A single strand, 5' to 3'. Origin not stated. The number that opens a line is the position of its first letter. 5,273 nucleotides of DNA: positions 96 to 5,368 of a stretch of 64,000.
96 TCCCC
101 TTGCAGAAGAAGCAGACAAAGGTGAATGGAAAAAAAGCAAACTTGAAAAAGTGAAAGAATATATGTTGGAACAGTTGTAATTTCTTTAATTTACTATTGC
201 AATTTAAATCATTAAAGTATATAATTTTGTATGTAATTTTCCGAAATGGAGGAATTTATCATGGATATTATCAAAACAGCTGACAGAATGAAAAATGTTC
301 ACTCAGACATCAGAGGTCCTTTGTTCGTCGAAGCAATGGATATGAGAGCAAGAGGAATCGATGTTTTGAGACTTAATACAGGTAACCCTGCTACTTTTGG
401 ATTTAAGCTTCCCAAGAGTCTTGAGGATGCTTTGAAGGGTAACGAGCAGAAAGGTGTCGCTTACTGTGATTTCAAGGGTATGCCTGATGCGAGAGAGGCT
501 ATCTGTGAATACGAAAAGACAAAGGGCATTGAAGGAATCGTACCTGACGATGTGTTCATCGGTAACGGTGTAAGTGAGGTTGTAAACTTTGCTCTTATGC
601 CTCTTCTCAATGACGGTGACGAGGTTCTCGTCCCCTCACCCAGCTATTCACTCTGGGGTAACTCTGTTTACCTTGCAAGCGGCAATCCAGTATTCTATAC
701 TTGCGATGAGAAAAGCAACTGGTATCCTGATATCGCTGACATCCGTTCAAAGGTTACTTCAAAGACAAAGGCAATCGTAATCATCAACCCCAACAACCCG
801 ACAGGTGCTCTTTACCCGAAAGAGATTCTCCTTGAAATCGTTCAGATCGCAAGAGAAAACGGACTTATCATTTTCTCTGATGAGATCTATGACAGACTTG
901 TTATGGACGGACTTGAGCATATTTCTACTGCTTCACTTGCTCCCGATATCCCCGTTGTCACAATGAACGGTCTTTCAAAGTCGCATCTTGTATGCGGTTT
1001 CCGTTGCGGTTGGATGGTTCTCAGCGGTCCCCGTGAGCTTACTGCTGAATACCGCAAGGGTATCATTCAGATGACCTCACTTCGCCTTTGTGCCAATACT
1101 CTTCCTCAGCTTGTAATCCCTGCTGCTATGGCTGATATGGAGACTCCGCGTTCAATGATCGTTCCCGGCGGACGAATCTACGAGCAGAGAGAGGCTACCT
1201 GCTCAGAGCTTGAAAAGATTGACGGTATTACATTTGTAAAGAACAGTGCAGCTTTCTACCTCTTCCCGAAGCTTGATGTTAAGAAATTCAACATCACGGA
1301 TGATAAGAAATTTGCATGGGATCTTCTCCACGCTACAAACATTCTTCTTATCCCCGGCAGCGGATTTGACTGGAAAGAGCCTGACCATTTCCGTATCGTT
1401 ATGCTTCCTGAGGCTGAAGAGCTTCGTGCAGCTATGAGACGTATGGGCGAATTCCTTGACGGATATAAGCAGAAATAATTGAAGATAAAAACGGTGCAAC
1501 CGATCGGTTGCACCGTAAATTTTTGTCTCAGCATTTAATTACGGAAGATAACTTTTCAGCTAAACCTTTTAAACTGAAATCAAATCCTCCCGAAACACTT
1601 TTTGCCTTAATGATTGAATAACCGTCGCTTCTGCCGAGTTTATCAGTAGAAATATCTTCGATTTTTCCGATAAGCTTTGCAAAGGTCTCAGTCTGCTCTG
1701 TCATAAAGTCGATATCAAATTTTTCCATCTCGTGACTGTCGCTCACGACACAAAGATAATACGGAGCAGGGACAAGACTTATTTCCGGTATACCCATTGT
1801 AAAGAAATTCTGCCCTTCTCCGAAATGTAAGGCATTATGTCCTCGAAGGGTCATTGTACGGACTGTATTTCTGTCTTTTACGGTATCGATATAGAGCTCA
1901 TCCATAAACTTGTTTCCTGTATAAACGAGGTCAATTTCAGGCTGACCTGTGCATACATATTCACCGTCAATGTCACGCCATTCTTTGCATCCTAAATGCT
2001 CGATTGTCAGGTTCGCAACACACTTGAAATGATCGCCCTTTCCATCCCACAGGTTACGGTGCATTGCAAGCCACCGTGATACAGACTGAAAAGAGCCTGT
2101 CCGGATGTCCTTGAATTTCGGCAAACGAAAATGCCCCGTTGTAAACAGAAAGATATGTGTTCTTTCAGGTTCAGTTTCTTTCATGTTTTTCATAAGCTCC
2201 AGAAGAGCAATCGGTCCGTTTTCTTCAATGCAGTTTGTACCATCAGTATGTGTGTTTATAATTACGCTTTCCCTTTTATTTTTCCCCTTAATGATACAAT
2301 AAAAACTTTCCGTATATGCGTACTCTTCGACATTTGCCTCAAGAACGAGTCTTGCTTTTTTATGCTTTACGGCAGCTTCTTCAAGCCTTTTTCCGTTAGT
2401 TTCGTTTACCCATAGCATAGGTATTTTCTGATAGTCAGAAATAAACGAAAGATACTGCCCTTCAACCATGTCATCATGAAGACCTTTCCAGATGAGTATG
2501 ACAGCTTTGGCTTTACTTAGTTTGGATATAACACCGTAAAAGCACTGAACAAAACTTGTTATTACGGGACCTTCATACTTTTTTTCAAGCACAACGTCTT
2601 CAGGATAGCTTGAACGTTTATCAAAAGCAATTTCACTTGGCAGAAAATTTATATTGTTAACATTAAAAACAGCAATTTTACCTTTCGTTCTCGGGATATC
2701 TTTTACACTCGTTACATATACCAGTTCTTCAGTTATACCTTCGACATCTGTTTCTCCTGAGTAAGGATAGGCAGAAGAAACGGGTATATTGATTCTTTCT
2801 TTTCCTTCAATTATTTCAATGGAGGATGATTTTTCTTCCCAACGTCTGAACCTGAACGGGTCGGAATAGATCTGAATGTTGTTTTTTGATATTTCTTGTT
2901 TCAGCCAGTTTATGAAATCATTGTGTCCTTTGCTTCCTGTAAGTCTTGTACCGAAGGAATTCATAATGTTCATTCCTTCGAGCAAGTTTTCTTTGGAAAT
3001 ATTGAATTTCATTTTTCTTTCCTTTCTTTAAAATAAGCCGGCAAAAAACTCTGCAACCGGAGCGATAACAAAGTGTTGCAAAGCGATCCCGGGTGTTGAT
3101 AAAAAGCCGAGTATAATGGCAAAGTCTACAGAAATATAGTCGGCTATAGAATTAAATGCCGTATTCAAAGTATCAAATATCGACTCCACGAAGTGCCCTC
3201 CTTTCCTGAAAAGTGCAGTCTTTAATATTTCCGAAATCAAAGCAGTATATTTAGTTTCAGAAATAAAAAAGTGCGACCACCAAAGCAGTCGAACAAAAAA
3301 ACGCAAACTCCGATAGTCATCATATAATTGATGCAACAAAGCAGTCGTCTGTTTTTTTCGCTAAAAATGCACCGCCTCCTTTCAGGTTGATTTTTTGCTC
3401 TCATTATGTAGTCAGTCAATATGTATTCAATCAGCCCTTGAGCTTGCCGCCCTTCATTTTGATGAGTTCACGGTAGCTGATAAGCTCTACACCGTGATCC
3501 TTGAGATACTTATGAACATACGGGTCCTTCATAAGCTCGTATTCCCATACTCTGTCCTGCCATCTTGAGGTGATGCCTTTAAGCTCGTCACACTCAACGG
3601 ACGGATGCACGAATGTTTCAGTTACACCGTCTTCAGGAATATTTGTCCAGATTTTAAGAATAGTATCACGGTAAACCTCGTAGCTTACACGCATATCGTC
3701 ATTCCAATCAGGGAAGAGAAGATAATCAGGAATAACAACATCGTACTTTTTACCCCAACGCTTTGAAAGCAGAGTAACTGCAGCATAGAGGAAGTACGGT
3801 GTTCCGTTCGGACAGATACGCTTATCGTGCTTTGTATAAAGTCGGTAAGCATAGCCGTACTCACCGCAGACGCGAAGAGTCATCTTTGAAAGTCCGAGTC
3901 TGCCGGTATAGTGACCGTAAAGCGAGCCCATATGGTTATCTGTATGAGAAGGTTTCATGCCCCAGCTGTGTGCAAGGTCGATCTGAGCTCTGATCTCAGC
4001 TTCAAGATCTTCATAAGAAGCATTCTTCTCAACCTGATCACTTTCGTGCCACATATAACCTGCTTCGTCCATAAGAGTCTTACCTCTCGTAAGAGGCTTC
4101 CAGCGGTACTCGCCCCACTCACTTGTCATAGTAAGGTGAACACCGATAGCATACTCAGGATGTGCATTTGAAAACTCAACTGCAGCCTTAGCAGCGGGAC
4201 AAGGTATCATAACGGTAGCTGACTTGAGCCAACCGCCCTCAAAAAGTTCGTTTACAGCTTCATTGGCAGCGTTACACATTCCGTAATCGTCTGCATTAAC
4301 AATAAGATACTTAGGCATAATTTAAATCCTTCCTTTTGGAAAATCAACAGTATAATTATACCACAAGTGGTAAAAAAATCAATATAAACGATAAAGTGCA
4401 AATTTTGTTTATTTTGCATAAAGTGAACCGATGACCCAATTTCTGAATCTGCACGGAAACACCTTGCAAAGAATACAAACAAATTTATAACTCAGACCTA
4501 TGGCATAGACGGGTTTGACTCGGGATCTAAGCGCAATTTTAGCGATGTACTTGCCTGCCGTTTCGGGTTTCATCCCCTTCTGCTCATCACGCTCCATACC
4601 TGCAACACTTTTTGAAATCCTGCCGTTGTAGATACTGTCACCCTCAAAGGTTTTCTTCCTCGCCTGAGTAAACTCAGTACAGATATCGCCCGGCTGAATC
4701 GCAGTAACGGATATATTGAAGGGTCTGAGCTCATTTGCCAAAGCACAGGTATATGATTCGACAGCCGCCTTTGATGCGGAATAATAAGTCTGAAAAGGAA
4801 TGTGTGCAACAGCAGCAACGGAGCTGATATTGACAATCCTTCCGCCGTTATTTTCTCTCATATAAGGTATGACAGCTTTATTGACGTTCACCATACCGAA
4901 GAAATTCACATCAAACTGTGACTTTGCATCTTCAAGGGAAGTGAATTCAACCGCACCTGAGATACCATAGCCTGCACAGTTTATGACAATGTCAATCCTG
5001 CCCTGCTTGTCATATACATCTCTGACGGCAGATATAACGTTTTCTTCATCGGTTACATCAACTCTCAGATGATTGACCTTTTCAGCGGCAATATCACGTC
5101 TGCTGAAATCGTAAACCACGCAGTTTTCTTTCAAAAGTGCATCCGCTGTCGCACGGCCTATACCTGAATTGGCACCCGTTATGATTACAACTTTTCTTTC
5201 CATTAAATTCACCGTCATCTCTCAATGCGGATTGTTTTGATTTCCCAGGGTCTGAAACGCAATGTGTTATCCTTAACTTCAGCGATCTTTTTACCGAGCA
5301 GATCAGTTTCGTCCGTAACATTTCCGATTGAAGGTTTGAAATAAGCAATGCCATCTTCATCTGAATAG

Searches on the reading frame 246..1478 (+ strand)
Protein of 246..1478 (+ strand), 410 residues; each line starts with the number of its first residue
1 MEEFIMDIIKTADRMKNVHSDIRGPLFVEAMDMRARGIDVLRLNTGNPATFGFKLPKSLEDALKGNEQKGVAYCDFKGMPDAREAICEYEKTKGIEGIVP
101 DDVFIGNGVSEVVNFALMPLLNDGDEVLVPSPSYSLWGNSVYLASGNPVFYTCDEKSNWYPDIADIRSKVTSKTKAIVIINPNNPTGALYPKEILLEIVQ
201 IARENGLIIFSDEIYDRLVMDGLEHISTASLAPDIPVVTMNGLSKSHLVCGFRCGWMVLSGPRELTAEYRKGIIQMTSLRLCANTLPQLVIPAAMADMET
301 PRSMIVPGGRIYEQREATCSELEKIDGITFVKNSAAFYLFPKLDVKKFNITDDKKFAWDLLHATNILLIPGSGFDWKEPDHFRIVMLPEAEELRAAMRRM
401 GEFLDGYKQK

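Call 9: search_protein_families(library=pfam, proteins=[window:246-1478:+], max_evalue=0.00001)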
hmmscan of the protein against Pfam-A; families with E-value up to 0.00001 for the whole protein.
window:246-1478:+ (410 aa): 2 families
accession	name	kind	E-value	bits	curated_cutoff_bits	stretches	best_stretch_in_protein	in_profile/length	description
PF00155.27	Aminotran_1_2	-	5e-51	174.4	19.7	1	39-399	2-360/361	Aminotransferase class I and II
PF01041.23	DegT_DnrJ_EryC1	-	8e-07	29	19.8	1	121-212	61-145/360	DegT/DnrJ/EryC1/StrS aminotransferase family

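Call 75: find_encoding_contigs(protein=window:246-1478:+, flank=10000, max_places=4)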
Protein window:246-1478:+ (410 aa): no gene with exactly this product is on record in the collection.

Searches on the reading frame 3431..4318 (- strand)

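Call 9: search_protein_families(library=pfam, proteins=[window:3431-4318:-], max_evalue=0.00001)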
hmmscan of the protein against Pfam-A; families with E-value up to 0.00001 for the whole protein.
window:3431-4318:- (295 aa): 1 family
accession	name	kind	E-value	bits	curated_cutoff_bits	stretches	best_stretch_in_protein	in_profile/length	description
PF04794.17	YdjC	-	1.5e-54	186.1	29.7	1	4-273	1-265/266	YdjC-like protein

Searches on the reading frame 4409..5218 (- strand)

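Call 9: search_protein_families(library=pfam, proteins=[window:4409-5218:-], max_evalue=0.00001)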
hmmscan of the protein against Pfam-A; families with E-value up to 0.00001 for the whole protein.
window:4409-5218:- (269 aa): 6 families
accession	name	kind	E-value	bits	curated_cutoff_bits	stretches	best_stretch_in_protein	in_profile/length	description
PF00106.31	adh_short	-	1.3e-48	165.5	26.6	1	9-189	1-192/195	short chain dehydrogenase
PF13561.12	adh_short_C2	-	1.3e-35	123.5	27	1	15-189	1-186/236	Enoyl-(Acyl carrier protein) reductase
PF01370.27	Epimerase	-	3e-11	43.6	20.9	1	11-164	1-160/240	NAD dependent epimerase/dehydratase family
PF08659.16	KR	-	9.3e-11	42.4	22.6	1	11-172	3-171/180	KR domain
PF23441.1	SDR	-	4.9e-08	33.1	27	1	9-184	8-199/258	SDR-like rossmann domain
PF13460.12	NAD_binding_10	-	1.8e-06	28.4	27.2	1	15-203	1-170/184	NAD(P)H-binding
